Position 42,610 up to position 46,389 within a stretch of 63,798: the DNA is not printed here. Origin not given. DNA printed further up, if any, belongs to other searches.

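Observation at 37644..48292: Periplasmic NarG/NxrA-like molybdoenzyme operon with porin, cytochrome c, soluble haem-b gamma and its own tatA, but no NarI or NarK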

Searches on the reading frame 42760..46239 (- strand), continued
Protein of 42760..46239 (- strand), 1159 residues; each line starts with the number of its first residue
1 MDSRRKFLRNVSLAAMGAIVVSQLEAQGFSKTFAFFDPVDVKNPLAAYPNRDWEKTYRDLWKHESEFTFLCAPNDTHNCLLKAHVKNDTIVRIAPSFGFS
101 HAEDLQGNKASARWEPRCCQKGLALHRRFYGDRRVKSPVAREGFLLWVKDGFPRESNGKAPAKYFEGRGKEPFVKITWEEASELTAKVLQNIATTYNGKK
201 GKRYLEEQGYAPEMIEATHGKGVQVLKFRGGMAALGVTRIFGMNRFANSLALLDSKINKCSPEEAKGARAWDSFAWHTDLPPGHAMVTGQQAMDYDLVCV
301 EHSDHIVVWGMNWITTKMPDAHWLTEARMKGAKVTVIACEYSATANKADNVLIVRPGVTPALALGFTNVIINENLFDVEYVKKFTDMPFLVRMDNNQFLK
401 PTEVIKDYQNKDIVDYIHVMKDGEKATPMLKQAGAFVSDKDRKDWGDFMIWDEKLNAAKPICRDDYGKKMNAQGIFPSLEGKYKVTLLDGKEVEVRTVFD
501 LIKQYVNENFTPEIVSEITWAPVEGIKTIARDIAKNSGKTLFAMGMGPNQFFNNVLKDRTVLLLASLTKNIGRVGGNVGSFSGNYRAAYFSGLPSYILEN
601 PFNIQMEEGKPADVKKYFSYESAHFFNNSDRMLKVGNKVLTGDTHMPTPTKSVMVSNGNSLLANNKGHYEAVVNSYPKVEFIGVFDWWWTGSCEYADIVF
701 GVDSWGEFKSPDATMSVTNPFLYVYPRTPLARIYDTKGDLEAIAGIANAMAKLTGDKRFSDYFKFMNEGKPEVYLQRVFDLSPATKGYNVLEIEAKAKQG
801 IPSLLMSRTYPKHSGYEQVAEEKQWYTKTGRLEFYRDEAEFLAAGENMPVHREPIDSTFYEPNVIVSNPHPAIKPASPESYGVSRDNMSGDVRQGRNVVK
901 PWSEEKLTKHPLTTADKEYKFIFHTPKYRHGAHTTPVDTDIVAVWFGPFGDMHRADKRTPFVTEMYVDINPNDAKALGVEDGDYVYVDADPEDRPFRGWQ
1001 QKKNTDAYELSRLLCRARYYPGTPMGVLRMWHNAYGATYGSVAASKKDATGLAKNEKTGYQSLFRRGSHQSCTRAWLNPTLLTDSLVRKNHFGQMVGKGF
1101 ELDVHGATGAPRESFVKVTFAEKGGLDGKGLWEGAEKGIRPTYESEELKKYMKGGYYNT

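Call 53: get_annotated_region(hit=H1, flank=8000)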
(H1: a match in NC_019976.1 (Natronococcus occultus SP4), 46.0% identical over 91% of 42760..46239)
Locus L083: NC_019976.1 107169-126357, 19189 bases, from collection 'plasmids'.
description: Natronococcus occultus SP4 plasmid 2, complete sequence
organism: Natronococcus occultus SP4 (NCBI taxid 694430)
taxonomy: Archaea; Euryarchaeota; Halobacteria; Halobacteriales; Natrialbaceae; Natronococcus; Natronococcus occultus; Natronococcus occultus SP4
host: -; source: -; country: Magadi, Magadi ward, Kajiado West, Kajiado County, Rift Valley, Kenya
typing (MOB-suite, as given by PLSDB): non-mobilizable
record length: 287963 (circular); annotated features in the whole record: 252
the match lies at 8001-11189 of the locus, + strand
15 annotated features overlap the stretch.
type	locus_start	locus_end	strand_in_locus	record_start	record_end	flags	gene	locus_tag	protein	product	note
CDS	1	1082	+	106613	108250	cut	-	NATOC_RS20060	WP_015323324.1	NAD-binding protein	GO:0006813 - potassium ion transport [Evidence IEA]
CDS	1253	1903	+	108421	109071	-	-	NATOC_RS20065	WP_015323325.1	hypothetical protein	-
CDS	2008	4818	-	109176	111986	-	-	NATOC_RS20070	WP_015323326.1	cation-transporting P-type ATPase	-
CDS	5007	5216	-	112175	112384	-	-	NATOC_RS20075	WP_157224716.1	hypothetical protein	-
CDS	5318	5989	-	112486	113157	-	-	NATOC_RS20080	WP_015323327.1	helix-turn-helix domain-containing protein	-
CDS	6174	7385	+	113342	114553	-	-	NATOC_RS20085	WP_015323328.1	P-loop NTPase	-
CDS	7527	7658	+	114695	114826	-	-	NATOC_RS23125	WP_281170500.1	hypothetical protein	-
CDS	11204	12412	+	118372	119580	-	-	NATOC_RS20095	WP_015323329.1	4Fe-4S dicluster domain-containing protein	-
CDS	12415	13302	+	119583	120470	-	-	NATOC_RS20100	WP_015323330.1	molecular chaperone TorD family protein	-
CDS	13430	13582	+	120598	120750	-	-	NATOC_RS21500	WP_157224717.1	hypothetical protein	-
CDS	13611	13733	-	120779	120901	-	-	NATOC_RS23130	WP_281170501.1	hypothetical protein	-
CDS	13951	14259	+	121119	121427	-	-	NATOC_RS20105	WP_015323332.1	CGCGG family rSAM-modified RiPP protein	-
CDS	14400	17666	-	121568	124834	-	-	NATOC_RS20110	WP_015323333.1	cbb3-type cytochrome c oxidase subunit I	GO:0009060 - aerobic respiration [Evidence IEA]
CDS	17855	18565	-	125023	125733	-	ric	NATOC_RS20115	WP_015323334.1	iron-sulfur cluster repair di-iron protein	GO:0030091 - protein repair [Evidence IEA]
CDS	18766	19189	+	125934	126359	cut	-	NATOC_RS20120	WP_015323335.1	universal stress protein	-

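Call 54: get_annotated_region(hit=H8, flank=6000)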
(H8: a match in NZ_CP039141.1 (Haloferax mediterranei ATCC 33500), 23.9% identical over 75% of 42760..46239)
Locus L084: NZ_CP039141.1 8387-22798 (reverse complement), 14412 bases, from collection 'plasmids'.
description: Haloferax mediterranei ATCC 33500 plasmid pHME322, complete sequence
organism: Haloferax mediterranei ATCC 33500 (NCBI taxid 523841)
taxonomy: Archaea; Euryarchaeota; Halobacteria; Halobacteriales; Haloferacaceae; Haloferax; Haloferax mediterranei; Haloferax mediterranei ATCC 33500
host: -; source: Cell culture,Spain; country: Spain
typing (MOB-suite, as given by PLSDB): non-mobilizable
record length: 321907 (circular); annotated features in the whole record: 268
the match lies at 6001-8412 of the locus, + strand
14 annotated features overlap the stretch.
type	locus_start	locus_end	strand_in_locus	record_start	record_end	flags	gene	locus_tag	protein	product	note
CDS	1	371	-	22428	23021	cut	-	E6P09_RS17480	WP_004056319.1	hypothetical protein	-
CDS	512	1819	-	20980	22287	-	-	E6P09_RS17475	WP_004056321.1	MFS transporter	GO:0055085 - transmembrane transport [Evidence IEA]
CDS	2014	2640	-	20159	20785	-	-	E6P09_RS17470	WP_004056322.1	TetR/AcrR family transcriptional regulator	GO:0006355 - regulation of DNA-templated transcription [Evidence IEA]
CDS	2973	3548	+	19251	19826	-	-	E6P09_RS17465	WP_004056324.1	hypothetical protein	-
CDS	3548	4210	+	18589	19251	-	-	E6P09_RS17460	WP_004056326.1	Rieske 2Fe-2S domain-containing protein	-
CDS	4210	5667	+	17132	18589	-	-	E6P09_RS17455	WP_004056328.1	cytochrome bc complex cytochrome b subunit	-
CDS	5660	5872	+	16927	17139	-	-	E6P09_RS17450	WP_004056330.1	hypothetical protein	-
CDS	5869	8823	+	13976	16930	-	narG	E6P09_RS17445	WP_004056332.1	nitrate reductase subunit alpha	-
CDS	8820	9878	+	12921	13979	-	narH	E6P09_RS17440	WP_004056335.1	nitrate reductase subunit beta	-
CDS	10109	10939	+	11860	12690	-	-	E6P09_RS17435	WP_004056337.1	ethylbenzene dehydrogenase-related protein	-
CDS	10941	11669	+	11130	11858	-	-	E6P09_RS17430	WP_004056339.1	molecular chaperone TorD family protein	-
CDS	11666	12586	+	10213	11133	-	-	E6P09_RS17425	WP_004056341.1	hypothetical protein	-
CDS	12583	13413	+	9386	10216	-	-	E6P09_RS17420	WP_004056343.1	HEAT repeat domain-containing protein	-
CDS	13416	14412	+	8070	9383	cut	-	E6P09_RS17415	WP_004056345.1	P-loop NTPase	-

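Call 70: find_encoding_contigs(protein=P0009, flank=10000, max_places=2)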
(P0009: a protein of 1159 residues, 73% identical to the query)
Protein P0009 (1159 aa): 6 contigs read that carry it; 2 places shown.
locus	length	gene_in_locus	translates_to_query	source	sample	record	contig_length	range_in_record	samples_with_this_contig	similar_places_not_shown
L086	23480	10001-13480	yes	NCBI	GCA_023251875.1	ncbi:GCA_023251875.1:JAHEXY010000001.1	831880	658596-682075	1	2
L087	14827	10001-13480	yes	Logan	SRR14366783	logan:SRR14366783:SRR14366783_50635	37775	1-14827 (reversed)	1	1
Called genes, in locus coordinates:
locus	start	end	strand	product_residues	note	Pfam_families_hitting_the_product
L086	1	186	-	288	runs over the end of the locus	PF18962:Por_Secre_tail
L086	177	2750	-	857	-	PF00317:Ribonuc_red_lgN (weak), PF02867:Ribonuc_red_lgC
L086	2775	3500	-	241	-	PF00027:cNMP_binding, PF13545:HTH_Crp_2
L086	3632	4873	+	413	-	PF00282:Pyridoxal_deC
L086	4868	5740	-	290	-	PF00005:ABC_tran, PF13304:AAA_21 (faint), PF02463:SMC_N (weak)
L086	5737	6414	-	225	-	PF00528:BPD_transp_1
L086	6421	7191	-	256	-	PF01547:SBP_bac_1 (faint), PF13531:SBP_bac_11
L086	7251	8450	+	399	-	PF03453:MoeA_N, PF00994:MoCF_biosynth, PF03454:MoeA_C (weak)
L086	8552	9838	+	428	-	PF13372:Alginate_exp (weak)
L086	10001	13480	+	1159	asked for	PF00384:Molybdopterin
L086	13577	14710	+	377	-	PF13187:Fer4_9 (faint), PF12797:Fer4_2 (faint), PF12837:Fer4_6 (faint), PF12838:Fer4_7 (weak), PF13237:Fer4_10 (weak), PF13247:Fer4_11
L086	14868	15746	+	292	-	PF09459:EB_dh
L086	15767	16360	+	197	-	PF02613:Nitrate_red_del (weak)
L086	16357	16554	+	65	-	PF02416:TatA_B_E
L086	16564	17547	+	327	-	PF04055:Radical_SAM, PF06463:Mob_synth_C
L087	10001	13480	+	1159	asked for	PF00384:Molybdopterin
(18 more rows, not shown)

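Call 71: find_encoding_contigs(protein=P0058, flank=10000, max_places=1)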
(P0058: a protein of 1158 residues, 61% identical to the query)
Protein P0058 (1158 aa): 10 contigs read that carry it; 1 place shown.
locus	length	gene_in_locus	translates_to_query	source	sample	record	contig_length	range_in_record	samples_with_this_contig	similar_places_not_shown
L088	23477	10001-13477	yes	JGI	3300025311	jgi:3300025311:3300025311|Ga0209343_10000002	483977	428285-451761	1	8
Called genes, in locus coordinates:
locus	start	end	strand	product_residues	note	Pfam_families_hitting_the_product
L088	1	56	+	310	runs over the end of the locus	PF03116:NQR2_RnfD_RnfE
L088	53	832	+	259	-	PF04205:FMN_bind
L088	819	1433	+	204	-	PF02508:Rnf-Nqr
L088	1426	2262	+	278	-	PF02508:Rnf-Nqr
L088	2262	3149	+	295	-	PF04060:FeS, PF12838:Fer4_7, PF13187:Fer4_9 (weak), PF14697:Fer4_21 (weak), PF12797:Fer4_2 (weak), PF00037:Fer4, PF12837:Fer4_6 (weak), PF12838:Fer4_7 (weak), +3 more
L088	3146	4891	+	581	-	PF01558:POR, PF01855:POR_N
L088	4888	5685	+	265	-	PF02775:TPP_enzyme_C, PF12367:PFO_beta_C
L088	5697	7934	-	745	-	PF00330:Aconitase, PF00694:Aconitase_C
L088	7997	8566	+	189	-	PF00293:NUDIX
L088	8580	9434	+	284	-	PF00696:AA_kinase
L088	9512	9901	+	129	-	PF13442:Cytochrome_CBB3, PF00034:Cytochrom_C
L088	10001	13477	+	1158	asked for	PF00384:Molybdopterin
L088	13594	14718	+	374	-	PF13187:Fer4_9 (faint), PF12797:Fer4_2 (faint), PF13237:Fer4_10 (faint), PF12838:Fer4_7 (weak), PF13247:Fer4_11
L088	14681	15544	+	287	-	PF09459:EB_dh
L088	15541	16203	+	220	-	PF02613:Nitrate_red_del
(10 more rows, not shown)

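Call 79: find_encoding_contigs(protein=P0109, flank=8000, max_places=1)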
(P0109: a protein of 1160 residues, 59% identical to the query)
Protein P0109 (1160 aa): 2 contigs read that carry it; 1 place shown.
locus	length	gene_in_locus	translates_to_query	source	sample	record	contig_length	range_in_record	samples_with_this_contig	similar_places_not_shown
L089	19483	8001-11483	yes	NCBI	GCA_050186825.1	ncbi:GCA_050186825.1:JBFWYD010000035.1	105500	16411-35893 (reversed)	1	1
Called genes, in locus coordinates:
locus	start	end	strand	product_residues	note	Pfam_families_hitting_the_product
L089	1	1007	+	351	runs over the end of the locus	-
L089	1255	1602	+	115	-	-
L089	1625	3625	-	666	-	PF00069:Pkinase, PF07714:PK_Tyr_Ser-Thr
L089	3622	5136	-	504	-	PF13646:HEAT_2 (weak), PF12697:Abhydrolase_6 (weak), PF06821:Ser_hydrolase (faint)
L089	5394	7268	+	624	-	PF09459:EB_dh, PF03351:DOMON (faint), PF09459:EB_dh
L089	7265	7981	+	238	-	PF02613:Nitrate_red_del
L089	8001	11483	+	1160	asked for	PF00384:Molybdopterin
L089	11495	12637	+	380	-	PF13187:Fer4_9 (faint), PF12797:Fer4_2 (faint), PF13237:Fer4_10 (weak), PF13247:Fer4_11, PF12838:Fer4_7 (weak)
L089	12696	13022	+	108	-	PF02627:CMD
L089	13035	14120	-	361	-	PF13353:Fer4_12 (faint), PF04055:Radical_SAM, PF06463:Mob_synth_C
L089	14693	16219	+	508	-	PF13372:Alginate_exp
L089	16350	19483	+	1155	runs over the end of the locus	PF02811:PHP, PF07733:DNA_pol3_alpha, PF17657:DNA_pol3_finger, PF14579:HHH_6, PF01336:tRNA_anti-codon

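Call 80: find_encoding_contigs(protein=P0072, flank=8000, max_places=1)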
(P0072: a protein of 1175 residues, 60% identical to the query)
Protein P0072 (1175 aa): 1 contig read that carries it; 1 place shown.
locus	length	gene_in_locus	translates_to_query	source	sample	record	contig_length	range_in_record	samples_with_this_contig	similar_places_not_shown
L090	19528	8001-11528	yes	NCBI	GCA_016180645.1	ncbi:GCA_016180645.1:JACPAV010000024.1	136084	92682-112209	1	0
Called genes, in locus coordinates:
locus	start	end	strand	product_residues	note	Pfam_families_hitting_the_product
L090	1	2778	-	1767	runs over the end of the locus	PF00069:Pkinase, PF07714:PK_Tyr_Ser-Thr, PF13424:TPR_12, PF17874:TPR_MalT, PF01590:GAF, PF13185:GAF_2, PF13492:GAF_3, PF00158:Sigma54_activat, +10 more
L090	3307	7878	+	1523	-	PF25390:WD40_RLD, PF13540:RCC1_2, PF00415:RCC1, PF25390:WD40_RLD, PF00415:RCC1, PF13540:RCC1_2, PF00415:RCC1, PF13540:RCC1_2, +17 more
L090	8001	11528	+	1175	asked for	PF00384:Molybdopterin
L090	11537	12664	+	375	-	PF13187:Fer4_9 (faint), PF12797:Fer4_2 (faint), PF12838:Fer4_7 (weak), PF13237:Fer4_10, PF13247:Fer4_11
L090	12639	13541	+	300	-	PF09459:EB_dh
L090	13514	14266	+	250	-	PF02613:Nitrate_red_del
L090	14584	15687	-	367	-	PF02463:SMC_N (faint), PF00005:ABC_tran, PF13304:AAA_21 (faint)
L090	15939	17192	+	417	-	PF00563:EAL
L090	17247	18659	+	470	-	PF05496:RuvB_N (weak), PF13401:AAA_22 (faint), PF00004:AAA, PF07728:AAA_5 (faint), PF16193:AAA_assoc_2, PF21960:RCF1-5-like_lid (weak), PF12002:MgsA_C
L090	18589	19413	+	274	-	PF01149:Fapy_DNA_glyco, PF06831:H2TH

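Call 81: find_encoding_contigs(protein=P0115, flank=8000, max_places=1)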
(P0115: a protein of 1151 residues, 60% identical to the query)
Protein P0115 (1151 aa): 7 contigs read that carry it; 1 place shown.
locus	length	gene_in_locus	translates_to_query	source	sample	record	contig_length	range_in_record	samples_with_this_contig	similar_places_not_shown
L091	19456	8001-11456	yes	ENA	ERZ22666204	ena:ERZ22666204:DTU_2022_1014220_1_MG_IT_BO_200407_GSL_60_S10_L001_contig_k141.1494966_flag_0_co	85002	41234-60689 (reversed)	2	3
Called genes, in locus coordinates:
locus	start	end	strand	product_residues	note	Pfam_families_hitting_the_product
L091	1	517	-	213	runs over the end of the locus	-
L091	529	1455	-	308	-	-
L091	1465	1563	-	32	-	-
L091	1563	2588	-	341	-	PF12773:DZR, PF13240:Zn_Ribbon_1 (weak)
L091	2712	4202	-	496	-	PF13372:Alginate_exp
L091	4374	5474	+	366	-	PF00743:FMO-like (weak), PF00890:FAD_binding_2 (faint), PF01266:DAO (weak), PF01494:FAD_binding_3 (weak), PF01946:Thi4 (faint), PF07992:Pyr_redox_2 (weak), PF13450:NAD_binding_8 (weak), PF13738:Pyr_redox_3, +3 more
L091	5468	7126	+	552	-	PF18158:AidB_N, PF02770:Acyl-CoA_dh_M, PF00441:Acyl-CoA_dh_1, PF22924:ACOX_C_alpha1 (weak), PF08028:Acyl-CoA_dh_2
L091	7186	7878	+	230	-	PF00027:cNMP_binding, PF13545:HTH_Crp_2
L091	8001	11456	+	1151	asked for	PF00384:Molybdopterin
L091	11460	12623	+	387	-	PF12838:Fer4_7 (faint), PF12797:Fer4_2 (faint), PF13237:Fer4_10 (faint), PF13247:Fer4_11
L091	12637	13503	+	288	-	PF09459:EB_dh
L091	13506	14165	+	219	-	PF02613:Nitrate_red_del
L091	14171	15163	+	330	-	PF01497:Peripla_BP_2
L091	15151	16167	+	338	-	PF01032:FecCD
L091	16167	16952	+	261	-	PF00005:ABC_tran, PF02463:SMC_N (weak), PF13304:AAA_21 (weak)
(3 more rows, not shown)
